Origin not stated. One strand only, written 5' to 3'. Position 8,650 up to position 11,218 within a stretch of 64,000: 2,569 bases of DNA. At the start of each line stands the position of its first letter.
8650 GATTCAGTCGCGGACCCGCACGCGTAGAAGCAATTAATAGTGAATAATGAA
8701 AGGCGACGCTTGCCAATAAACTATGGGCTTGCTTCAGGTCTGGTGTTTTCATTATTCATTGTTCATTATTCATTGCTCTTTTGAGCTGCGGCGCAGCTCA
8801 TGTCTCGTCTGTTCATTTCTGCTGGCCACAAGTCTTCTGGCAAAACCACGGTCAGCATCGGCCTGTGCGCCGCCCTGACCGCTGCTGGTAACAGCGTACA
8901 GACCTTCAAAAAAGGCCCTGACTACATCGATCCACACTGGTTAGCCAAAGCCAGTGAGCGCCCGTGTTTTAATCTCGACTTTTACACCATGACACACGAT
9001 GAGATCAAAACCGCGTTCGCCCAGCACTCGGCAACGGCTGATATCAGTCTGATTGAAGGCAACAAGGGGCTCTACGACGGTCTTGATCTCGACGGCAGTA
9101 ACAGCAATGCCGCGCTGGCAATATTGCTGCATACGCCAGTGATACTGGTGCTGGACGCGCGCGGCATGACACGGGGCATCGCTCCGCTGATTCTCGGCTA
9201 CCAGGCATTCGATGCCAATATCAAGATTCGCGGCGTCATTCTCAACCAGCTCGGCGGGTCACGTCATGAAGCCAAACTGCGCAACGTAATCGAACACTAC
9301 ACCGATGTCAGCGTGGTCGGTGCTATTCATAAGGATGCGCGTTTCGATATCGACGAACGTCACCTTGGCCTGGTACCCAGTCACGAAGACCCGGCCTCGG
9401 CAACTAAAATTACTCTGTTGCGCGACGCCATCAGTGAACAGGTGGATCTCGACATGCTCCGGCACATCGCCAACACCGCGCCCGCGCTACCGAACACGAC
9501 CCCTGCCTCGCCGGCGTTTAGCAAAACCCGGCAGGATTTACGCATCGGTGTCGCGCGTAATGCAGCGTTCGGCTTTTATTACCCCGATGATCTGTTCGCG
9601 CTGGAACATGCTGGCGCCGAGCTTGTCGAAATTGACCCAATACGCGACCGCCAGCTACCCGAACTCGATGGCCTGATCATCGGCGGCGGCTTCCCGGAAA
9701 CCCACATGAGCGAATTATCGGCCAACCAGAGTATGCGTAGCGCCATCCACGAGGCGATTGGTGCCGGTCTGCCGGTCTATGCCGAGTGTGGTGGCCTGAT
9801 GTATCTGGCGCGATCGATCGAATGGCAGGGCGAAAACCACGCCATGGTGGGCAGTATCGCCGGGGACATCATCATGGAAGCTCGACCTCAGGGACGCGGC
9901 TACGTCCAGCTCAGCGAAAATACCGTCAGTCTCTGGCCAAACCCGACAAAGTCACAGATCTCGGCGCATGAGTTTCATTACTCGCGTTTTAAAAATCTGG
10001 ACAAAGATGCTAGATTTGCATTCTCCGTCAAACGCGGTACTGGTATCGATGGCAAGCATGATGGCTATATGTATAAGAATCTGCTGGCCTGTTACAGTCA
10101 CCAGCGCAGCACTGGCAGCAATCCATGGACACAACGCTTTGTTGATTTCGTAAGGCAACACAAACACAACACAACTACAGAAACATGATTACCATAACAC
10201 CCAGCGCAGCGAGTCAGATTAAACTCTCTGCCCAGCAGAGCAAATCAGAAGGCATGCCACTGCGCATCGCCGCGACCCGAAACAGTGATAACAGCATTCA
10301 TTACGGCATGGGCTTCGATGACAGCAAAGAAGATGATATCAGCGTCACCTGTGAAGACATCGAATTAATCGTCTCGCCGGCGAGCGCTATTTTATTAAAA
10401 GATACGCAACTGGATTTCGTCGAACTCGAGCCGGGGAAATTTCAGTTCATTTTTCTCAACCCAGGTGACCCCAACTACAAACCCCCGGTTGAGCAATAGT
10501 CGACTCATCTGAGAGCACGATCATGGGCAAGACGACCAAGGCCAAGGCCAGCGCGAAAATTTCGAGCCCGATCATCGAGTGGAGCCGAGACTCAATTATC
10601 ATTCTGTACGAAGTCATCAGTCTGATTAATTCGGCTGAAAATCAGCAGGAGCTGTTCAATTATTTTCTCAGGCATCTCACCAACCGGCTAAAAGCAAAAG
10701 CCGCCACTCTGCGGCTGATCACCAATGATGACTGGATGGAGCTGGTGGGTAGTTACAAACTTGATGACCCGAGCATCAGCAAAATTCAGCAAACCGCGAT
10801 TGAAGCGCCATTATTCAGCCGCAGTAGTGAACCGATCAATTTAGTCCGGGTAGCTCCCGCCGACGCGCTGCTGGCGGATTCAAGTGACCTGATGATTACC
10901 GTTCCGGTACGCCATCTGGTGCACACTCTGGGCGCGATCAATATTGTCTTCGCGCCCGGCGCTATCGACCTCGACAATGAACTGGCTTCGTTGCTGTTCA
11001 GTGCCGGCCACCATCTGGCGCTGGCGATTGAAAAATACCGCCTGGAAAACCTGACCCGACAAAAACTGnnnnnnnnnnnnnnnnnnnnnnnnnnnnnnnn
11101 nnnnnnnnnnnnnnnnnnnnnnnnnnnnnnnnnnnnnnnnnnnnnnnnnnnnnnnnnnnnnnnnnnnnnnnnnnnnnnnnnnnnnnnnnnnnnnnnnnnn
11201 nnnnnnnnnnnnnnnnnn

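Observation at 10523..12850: dsr operon ends with a soluble NarX-type histidine kinase, a NarL-type regulator and a rhodanese instead of dsrS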

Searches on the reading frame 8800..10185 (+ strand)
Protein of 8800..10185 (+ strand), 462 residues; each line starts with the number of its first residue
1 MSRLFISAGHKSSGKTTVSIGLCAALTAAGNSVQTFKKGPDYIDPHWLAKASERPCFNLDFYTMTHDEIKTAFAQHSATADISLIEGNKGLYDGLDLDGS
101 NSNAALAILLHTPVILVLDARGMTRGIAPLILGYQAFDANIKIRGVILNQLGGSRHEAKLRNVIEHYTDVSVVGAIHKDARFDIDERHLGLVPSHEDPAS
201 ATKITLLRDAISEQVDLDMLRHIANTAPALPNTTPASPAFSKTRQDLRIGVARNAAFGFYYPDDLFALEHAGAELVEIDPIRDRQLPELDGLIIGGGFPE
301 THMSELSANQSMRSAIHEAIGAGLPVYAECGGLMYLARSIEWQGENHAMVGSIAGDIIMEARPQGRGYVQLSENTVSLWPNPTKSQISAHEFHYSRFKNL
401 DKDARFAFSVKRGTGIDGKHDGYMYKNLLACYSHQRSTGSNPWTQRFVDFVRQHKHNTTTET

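Call 5: search_protein_families(library=pfam, proteins=[window:8800-10185:+], max_evalue=0.01)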
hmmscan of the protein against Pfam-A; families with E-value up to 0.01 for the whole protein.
window:8800-10185:+ (462 aa): 4 families
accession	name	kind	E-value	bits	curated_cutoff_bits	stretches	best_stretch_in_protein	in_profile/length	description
PF07685.20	GATase_3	-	1.3e-35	123.3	27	1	248-435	1-189/196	CobB/CobQ-like glutamine amidotransferase domain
PF13500.12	AAA_26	-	1.6e-15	57.9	27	1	3-178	2-190/198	AAA domain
PF01656.29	CbiA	-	2.7e-13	50.4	25.4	1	12-189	9-123/125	CobQ/CobB/MinD/ParA nucleotide binding domain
PF01174.25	SNO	-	2.1e-05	24.9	27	1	269-343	16-88/188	SNO glutamine amidotransferase family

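Call 6: search_protein_families(library=ncbifam, proteins=[window:8800-10185:+], max_evalue=0.01)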
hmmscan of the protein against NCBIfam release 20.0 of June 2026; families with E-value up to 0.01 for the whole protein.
window:8800-10185:+ (462 aa): 11 families
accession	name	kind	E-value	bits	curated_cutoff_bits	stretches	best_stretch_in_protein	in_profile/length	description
NF033195.1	F430_CfbB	exception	5e-138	460.7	560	1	3-448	1-450/451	Ni-sirohydrochlorin a,c-diamide synthase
NF002204.1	PRK01077.1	equivalog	8.1e-128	426.9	254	1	1-435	1-418/420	cobyrinic acid a,c-diamide synthase CobB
TIGR00379.1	cobB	subfamily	4.8e-124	414.7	261.4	1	7-450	4-446/449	cobyrinic/hydrogenobyrinic acid a,c-diamide synthase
NF053748.1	bifunc_CobBC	exception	9.6e-103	345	950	1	2-458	2-450/797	bifunctional hydrogenobyrinic acid a,c-diamide synthase/histidinol phosphate aminotransferase CobBC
NF010471.0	PRK13896.1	equivalog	1.9e-77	261.1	693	1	8-438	7-422/433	cobyrinic acid a,c-diamide synthase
NF001989.1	PRK00784.1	equivalog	1.1e-09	37.5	273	1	64-456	108-442/480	cobyric acid synthase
TIGR03800.1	PLP_synth_Pdx2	equivalog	4.8e-09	36.4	105.55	1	265-350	15-95/184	pyridoxal 5'-phosphate synthase glutaminase subunit PdxT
TIGR00313.1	cobQ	equivalog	2.9e-08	33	309.9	0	63-222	106-269/477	cobyric acid synthase CobQ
NF004167.0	PRK05632.1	equivalog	0.00011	20.9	418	0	2-37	3-38/708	phosphate acetyltransferase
NF052463.1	L2IsogltmlsynGatDStaph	equivalog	0.00058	19.7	450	1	274-435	36-188/237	lipid II isoglutaminyl synthase subunit GatD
NF041546.1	ParA_partition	equivalog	0.0015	18.1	180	1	13-87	11-84/203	ParA family partition ATPase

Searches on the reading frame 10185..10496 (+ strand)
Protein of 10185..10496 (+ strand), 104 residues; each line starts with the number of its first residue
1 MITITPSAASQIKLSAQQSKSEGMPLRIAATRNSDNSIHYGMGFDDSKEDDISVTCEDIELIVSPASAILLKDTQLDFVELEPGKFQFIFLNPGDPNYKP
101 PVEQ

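Call 5: search_protein_families(library=pfam, proteins=[window:10185-10496:+], max_evalue=0.01)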
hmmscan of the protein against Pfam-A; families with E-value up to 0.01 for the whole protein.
window:10185-10496:+ (104 aa): 1 family
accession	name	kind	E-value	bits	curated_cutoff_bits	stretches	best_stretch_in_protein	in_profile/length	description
PF01521.26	Fe-S_biosyn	-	2.2e-07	31.5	26.3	1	2-88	3-95/110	Iron-sulphur cluster biosynthesis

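Call 6: search_protein_families(library=ncbifam, proteins=[window:10185-10496:+], max_evalue=0.01)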
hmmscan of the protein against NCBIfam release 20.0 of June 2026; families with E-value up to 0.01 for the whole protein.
window:10185-10496:+ (104 aa): 8 families
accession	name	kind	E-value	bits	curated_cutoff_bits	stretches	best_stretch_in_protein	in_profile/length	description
TIGR00049.1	TIGR00049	subfamily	1.4e-11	44.5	58.8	1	2-93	1-92/106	iron-sulfur cluster assembly accessory protein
NF010147.0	PRK13623.1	equivalog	3.6e-09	36.8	117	1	2-93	10-101/115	iron-sulfur cluster insertion protein ErpA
TIGR02011.1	IscA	equivalog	1.9e-06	28.1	150.6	1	2-93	1-91/105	iron-sulfur cluster assembly protein IscA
TIGR01997.1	sufA_proteo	equivalog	4.5e-06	26.8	136.2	1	2-94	3-94/107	Fe-S cluster assembly scaffold SufA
NF007049.0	PRK09502.1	equivalog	1.5e-05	25.1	181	1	2-93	3-93/107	iron-sulfur cluster assembly protein IscA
NF038090.1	IscA_HesB_Se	subfamily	0.00081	19.7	85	1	1-80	1-79/101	IscA/HesB family protein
TIGR03341.1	YhgI_GntY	equivalog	0.00094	19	269.35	1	2-84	1-85/190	Fe-S biogenesis protein NfuA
NF007050.0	PRK09504.1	equivalog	0.0029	17.7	161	1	2-93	18-108/122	Fe-S cluster assembly scaffold SufA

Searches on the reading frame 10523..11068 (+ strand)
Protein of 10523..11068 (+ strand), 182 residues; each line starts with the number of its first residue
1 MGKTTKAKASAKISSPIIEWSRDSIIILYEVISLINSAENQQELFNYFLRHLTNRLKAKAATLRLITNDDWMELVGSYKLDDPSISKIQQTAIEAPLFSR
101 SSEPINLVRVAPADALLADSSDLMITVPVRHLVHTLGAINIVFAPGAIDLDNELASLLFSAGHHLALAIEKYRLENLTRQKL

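Call 32: predict_structure(alignment_id=A2)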
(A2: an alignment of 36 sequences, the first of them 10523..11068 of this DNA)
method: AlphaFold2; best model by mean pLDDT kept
length: 182 residues; sequences in the alignment: 36
mean_pLDDT: 89.5   pTM: 0.82
mean pLDDT of the five models: 89.5, 87.2, 86.0, 85.7, 84.6
residues with pLDDT >= 90: 139; 70-90: 25; 50-70: 9; < 50: 9
segments of 3 or more residues with pLDDT < 50: 10-15
pLDDT, mean of each block of 10 residues (from residue 1): 49 58 95 96 97 97 96 97 94 87 85 91 96 92 96 95 97 93 90
secondary structure, 60 per line:
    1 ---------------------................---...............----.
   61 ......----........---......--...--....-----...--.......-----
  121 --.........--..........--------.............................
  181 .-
elements in order: H22-37 H41-55 E60-66 E71-78 H82-87 E90-92 H95-98 E109-112 E123-131 E134-143 H152-181
